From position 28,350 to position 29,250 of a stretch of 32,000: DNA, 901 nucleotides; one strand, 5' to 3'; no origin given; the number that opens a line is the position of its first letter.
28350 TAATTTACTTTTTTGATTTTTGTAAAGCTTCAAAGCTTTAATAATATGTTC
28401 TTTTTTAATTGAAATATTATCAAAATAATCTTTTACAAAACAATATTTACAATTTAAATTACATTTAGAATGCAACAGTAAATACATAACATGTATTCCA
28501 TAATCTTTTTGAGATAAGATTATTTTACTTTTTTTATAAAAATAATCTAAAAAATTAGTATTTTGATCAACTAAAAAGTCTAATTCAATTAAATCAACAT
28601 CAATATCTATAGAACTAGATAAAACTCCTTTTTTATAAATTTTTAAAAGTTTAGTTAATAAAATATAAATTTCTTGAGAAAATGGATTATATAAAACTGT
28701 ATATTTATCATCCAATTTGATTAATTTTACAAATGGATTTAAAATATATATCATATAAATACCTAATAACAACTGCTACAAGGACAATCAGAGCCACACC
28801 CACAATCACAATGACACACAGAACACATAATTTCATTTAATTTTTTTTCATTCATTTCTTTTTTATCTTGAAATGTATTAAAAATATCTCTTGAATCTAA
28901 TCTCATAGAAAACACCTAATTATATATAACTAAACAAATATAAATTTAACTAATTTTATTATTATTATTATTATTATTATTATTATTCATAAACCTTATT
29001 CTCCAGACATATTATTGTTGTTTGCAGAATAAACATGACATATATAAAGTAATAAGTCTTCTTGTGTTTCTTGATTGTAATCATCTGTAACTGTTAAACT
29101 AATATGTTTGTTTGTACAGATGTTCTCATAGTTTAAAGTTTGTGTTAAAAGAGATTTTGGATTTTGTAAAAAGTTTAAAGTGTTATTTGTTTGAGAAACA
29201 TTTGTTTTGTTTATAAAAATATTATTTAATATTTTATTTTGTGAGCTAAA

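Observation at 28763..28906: Unannotated 47-aa ORF with an 8-cysteine C-terminus (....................) directly upstream of a radical SAM/SPASM gene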

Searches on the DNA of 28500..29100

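Call 73: search_rna_families(source=window, start=28500, end=29100, threshold=evalue, max_evalue=1)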
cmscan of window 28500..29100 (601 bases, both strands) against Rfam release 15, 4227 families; matches with E-value up to 1: 0.
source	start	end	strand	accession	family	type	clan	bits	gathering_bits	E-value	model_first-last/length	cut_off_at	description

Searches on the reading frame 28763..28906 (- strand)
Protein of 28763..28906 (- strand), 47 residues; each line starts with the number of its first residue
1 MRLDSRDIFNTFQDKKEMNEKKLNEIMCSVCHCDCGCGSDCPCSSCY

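Call 5: search_protein_families(library=pfam, proteins=[window:28763-28906:-], max_evalue=0.01)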
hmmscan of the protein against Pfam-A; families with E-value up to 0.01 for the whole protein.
window:28763-28906:- (47 aa): 0 families

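Call 6: search_protein_families(library=ncbifam, proteins=[window:28763-28906:-], max_evalue=0.01)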
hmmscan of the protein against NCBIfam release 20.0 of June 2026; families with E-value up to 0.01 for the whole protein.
window:28763-28906:- (47 aa): 0 families

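Call 8: find_homologous_proteins(query=window:28766-28906:-, max_evalue=10)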
Query seq(47 aa) (47 aa): 1 proteins with E <= 10 among 1 candidates.
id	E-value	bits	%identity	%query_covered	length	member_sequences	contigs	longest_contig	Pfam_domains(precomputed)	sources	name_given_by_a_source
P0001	2.0e-25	104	100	100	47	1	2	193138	-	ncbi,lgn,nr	ncbi:MAG: hypothetical protein PHR26_01825 [Candidatus ainarchaeum sp.]|nr:hypothetical protein [Can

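Call 10: find_encoding_contigs(protein=P0001, flank=10000)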
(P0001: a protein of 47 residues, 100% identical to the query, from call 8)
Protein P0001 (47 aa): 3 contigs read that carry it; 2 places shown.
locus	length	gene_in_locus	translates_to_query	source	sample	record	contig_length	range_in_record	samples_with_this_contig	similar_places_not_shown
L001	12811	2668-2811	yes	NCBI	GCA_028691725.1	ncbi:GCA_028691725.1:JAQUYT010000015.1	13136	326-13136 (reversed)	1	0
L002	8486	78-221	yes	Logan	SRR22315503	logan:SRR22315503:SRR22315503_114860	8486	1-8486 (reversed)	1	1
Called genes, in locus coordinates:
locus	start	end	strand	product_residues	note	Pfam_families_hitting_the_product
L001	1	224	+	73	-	?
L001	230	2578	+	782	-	-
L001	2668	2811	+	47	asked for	-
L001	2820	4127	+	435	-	PF04055:Radical_SAM, PF13353:Fer4_12 (weak)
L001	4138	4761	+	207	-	-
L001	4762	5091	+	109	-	PF00391:PEP-utilizers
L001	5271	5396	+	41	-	-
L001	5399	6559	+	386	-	PF13353:Fer4_12 (weak), PF04055:Radical_SAM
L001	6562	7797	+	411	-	PF01555:N6_N4_Mtase, PF01170:UPF0020 (faint)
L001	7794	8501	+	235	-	PF04029:2-ph_phosp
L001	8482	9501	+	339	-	PF04055:Radical_SAM, PF13353:Fer4_12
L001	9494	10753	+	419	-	PF04055:Radical_SAM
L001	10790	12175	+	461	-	PF01139:RtcB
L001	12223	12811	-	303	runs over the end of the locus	PF27218:MJ0043_C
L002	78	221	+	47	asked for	-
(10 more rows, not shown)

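Call 23: search_protein_families(library=ncbifam, proteins=[window:28766-28906:-], max_evalue=10)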
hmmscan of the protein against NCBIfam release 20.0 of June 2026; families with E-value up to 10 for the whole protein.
seq(47 aa): 0 families

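Call 36: search_protein_representatives(protein=window:28763-28906:-)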
Query: 47 residues. Proteins with E-value up to 0.001 (for the whole library): 2; up to 1e-10: 1; up to 1e-30: 0. The best 2 are listed.
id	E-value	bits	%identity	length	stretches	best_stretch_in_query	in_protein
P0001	6.2e-26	103.9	100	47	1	1-47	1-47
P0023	1.8e-07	46.6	33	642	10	15-39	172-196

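Call 58: search_protein_families(library=pfam, proteins=[window:28766-28906:-], max_evalue=10)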
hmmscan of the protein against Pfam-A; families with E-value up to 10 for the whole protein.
seq(47 aa): 1 family
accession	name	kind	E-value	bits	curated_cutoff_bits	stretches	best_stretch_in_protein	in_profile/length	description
PF09860.14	DUF2087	-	0.15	12.7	22.4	1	8-35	19-45/69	Uncharacterized protein conserved in bacteria (DUF2087)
